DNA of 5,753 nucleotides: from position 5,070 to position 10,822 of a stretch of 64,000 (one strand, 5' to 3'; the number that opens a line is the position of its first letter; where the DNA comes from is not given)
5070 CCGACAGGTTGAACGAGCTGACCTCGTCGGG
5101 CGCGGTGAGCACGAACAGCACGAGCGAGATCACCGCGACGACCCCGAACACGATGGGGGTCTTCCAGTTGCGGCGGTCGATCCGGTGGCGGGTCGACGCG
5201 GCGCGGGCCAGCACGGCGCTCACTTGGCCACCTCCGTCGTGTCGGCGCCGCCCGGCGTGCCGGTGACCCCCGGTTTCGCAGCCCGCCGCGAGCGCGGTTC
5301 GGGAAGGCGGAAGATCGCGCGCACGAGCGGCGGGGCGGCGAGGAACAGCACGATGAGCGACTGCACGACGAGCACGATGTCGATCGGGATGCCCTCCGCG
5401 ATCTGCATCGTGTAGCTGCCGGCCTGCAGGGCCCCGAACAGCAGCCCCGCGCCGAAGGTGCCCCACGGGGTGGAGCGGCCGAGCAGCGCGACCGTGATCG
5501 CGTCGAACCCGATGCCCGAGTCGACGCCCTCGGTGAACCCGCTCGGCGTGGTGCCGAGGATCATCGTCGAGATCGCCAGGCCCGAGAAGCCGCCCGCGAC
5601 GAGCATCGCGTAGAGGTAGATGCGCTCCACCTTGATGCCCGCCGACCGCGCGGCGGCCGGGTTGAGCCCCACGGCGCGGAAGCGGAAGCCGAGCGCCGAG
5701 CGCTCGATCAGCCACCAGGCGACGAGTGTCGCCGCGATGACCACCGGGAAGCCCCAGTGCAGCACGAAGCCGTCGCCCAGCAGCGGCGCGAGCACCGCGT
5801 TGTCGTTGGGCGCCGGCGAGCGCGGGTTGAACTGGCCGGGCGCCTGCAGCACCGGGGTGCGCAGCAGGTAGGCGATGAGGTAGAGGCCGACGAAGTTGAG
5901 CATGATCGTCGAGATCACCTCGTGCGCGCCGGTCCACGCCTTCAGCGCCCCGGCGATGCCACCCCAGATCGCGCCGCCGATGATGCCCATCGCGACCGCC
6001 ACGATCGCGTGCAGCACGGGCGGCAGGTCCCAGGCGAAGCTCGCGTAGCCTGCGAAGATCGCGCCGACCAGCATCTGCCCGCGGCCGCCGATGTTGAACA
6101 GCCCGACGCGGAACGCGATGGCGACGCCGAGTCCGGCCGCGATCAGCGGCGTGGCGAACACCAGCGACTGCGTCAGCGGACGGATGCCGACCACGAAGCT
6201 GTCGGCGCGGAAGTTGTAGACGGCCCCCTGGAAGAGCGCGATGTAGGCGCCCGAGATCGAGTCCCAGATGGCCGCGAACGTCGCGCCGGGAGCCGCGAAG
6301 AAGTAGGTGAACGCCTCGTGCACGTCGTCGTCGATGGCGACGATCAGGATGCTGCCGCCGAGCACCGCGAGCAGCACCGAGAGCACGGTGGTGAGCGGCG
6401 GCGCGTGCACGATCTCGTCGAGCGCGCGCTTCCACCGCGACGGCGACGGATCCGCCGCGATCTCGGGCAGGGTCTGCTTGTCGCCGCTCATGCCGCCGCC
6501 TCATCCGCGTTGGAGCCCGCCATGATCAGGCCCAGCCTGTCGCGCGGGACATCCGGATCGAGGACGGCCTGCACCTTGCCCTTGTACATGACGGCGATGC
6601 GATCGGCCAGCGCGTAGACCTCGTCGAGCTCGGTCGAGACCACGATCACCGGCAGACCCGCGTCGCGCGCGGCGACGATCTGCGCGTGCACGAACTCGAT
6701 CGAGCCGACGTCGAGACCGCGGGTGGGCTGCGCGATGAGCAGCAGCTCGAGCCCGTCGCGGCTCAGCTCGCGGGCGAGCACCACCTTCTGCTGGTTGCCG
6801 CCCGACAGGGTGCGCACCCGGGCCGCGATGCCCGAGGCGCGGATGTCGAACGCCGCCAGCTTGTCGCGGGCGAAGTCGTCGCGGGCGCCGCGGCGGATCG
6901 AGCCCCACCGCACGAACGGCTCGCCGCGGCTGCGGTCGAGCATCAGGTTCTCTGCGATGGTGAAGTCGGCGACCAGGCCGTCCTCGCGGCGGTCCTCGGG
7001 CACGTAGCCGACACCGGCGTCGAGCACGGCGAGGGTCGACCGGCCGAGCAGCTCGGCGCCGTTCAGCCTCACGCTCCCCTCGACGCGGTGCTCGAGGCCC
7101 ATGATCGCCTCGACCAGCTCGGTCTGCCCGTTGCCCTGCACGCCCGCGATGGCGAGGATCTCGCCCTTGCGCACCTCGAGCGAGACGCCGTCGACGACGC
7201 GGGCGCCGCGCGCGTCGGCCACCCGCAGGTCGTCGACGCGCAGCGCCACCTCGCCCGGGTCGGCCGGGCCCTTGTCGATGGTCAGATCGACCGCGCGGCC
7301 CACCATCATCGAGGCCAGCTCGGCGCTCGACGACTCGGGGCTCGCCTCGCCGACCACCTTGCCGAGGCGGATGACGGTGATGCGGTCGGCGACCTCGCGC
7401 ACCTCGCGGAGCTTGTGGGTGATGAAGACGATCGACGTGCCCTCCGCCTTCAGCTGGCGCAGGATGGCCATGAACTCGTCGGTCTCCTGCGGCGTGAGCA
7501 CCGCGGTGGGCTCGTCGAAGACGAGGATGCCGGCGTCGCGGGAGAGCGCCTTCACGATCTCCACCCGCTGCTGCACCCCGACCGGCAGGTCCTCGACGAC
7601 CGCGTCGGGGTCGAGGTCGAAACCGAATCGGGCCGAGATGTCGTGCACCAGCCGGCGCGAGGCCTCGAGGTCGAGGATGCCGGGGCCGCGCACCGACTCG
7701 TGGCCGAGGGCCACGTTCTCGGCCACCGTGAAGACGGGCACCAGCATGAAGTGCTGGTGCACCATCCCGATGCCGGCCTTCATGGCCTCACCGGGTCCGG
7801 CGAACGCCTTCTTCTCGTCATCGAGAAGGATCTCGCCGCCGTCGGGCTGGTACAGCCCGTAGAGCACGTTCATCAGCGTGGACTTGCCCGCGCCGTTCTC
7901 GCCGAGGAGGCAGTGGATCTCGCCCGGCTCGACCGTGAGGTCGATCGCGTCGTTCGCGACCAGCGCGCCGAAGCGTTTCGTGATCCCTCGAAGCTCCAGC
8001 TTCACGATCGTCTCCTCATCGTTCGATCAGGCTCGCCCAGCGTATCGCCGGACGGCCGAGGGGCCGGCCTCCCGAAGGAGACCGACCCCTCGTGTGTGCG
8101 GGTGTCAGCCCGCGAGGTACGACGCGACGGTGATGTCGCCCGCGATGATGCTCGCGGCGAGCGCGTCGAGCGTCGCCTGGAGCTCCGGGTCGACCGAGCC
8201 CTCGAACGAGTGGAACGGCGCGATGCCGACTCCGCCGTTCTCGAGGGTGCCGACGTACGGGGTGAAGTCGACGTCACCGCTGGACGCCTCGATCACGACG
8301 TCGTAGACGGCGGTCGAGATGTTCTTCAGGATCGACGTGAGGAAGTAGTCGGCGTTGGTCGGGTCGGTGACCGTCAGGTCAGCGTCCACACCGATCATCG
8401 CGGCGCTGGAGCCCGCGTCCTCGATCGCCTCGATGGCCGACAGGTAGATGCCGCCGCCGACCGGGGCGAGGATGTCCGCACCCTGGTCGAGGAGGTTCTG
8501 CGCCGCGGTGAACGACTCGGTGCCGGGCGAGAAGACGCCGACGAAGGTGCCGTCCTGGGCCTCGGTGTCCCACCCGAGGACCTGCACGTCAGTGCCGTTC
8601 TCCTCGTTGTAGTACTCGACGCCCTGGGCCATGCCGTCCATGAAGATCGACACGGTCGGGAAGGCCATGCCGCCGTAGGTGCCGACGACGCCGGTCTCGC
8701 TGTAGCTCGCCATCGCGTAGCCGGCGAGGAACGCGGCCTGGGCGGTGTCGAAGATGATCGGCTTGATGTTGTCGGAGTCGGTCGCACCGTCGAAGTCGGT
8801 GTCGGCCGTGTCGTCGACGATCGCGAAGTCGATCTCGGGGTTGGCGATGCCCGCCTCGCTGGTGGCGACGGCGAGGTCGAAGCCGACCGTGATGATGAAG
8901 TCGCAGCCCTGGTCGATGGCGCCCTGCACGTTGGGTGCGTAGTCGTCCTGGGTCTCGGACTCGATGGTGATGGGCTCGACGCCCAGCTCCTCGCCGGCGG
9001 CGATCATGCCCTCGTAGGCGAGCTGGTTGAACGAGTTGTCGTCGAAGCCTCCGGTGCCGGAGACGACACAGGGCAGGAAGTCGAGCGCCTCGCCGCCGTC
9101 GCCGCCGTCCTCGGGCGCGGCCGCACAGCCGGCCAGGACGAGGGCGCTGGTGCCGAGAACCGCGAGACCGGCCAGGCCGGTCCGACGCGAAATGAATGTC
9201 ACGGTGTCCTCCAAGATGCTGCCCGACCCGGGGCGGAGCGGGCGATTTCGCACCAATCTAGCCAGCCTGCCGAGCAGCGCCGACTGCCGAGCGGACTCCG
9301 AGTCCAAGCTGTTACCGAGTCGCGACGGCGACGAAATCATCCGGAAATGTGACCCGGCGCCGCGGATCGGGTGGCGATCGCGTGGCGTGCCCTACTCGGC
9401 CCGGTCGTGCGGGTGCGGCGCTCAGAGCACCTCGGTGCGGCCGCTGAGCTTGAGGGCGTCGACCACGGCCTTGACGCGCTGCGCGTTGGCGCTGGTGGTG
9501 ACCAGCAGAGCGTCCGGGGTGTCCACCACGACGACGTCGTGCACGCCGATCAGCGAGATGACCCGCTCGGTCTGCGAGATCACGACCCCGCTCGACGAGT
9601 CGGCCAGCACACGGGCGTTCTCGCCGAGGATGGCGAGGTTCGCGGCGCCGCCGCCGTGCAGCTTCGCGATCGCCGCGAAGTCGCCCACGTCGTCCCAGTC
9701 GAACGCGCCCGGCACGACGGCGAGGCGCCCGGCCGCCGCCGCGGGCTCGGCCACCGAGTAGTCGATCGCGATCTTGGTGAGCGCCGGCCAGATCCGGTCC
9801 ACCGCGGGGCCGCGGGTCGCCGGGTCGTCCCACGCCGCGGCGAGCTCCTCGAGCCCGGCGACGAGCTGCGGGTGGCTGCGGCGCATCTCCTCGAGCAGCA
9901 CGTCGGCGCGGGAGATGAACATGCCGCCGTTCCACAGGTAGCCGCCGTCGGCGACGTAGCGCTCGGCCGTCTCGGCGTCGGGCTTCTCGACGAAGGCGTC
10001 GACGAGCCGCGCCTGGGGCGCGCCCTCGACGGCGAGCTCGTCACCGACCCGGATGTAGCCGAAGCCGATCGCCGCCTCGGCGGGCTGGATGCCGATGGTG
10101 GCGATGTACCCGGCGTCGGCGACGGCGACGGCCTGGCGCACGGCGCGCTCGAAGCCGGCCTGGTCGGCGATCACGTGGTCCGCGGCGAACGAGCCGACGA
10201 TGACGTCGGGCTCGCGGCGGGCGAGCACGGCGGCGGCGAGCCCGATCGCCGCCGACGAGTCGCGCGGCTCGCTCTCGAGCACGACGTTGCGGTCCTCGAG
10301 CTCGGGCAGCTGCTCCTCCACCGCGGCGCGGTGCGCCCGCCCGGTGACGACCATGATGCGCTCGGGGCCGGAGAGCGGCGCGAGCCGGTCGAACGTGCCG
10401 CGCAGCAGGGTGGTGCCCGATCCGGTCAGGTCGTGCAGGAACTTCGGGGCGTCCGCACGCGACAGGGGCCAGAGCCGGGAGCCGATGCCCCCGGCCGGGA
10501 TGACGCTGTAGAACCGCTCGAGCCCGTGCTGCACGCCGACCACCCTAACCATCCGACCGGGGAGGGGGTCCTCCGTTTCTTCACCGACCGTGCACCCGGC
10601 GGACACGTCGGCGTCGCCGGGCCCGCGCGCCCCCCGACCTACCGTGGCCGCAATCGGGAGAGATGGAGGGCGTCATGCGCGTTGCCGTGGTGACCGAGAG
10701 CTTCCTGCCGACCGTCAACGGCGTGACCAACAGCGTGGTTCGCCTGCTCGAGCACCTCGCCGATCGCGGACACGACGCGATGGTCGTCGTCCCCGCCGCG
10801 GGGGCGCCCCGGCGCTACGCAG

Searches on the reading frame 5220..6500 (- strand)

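Call 26: search_protein_families(library=pfam, proteins=[window:5220-6500:-], max_evalue=0.001)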
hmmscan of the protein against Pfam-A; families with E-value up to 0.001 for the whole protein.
window:5220-6500:- (426 aa): 1 family
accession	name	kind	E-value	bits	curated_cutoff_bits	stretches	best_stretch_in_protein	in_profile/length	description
PF02653.21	BPD_transp_2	-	1.5e-38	132.9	26.8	1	111-386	4-267/269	Branched-chain amino acid transport system / permease component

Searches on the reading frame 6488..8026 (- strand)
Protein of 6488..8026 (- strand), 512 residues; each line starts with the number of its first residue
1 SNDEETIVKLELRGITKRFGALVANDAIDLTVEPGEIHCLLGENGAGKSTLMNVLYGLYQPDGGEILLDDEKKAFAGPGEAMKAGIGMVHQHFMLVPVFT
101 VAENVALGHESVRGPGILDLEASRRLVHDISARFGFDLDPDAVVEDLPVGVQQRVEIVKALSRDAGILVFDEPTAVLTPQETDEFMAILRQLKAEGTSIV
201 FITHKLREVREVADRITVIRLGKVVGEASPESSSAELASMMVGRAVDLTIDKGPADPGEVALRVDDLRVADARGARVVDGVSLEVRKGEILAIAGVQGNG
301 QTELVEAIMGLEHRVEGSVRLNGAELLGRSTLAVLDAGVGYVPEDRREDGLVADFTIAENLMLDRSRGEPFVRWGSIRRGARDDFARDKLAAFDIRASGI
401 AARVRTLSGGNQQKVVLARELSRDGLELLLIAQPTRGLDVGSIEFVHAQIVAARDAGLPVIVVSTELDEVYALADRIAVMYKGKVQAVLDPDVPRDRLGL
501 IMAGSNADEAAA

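Call 26: search_protein_families(library=pfam, proteins=[window:6488-8026:-], max_evalue=0.001)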
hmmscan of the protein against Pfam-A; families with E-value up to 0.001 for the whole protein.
window:6488-8026:- (512 aa): 3 families
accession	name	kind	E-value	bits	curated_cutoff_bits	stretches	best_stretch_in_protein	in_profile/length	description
PF00005.33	ABC_tran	-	1.6e-49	168.5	25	2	27-175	3-137/137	ABC transporter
PF13304.12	AAA_21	-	1.3e-07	32.4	27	0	37-59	1-23/304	AAA domain, putative AbiEii toxin, Type IV TA system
PF13555.12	AAA_29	-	9.4e-05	22.5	27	0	30-53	17-40/61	P-loop containing region of AAA domain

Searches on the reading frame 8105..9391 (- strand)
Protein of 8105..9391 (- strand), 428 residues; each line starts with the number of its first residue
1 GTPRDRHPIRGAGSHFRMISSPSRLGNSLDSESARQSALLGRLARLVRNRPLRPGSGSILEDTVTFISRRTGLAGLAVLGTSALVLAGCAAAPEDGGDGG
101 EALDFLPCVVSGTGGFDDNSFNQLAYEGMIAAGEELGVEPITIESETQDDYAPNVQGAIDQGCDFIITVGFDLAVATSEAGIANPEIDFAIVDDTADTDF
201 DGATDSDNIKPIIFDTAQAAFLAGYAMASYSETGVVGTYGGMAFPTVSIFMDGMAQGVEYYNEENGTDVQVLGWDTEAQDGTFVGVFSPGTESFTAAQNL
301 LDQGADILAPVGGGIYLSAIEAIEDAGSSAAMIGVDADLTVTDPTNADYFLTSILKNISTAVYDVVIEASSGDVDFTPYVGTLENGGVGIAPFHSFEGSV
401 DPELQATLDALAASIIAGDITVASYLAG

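Call 26: search_protein_families(library=pfam, proteins=[window:8105-9391:-], max_evalue=0.001)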
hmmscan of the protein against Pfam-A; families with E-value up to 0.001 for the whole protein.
window:8105-9391:- (428 aa): 1 family
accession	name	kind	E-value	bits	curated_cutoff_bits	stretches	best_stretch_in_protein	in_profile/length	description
PF02608.20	Bmp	-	8.2e-36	124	24.1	1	113-373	9-249/301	ABC transporter substrate-binding protein PnrA-like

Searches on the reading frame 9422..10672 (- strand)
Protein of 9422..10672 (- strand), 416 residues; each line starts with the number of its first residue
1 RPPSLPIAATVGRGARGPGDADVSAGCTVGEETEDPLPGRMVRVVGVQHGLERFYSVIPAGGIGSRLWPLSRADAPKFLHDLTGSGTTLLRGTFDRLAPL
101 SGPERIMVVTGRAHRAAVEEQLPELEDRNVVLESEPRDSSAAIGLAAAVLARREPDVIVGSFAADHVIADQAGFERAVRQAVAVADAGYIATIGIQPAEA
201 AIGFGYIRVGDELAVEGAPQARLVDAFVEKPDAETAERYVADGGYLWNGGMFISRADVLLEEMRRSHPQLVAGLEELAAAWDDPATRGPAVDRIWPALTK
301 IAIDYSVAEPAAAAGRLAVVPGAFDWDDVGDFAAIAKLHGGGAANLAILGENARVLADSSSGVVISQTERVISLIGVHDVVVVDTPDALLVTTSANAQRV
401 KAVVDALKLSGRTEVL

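Call 26: search_protein_families(library=pfam, proteins=[window:9422-10672:-], max_evalue=0.001)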
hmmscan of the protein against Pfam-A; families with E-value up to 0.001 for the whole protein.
window:9422-10672:- (416 aa): 3 families
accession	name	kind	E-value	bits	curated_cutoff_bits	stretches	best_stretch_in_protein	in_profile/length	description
PF00483.29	NTP_transferase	-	1.3e-36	126.8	21.2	1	57-337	3-237/245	Nucleotidyl transferase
PF22640.1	ManC_GMP_beta-helix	-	9.7e-14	51.5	27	1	360-407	8-55/55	MannoseP isomerase/GMP-like beta-helix domain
PF12804.13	NTP_transf_3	-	3.5e-06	27.7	27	1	57-183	2-113/160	MobA-like NTP transferase domain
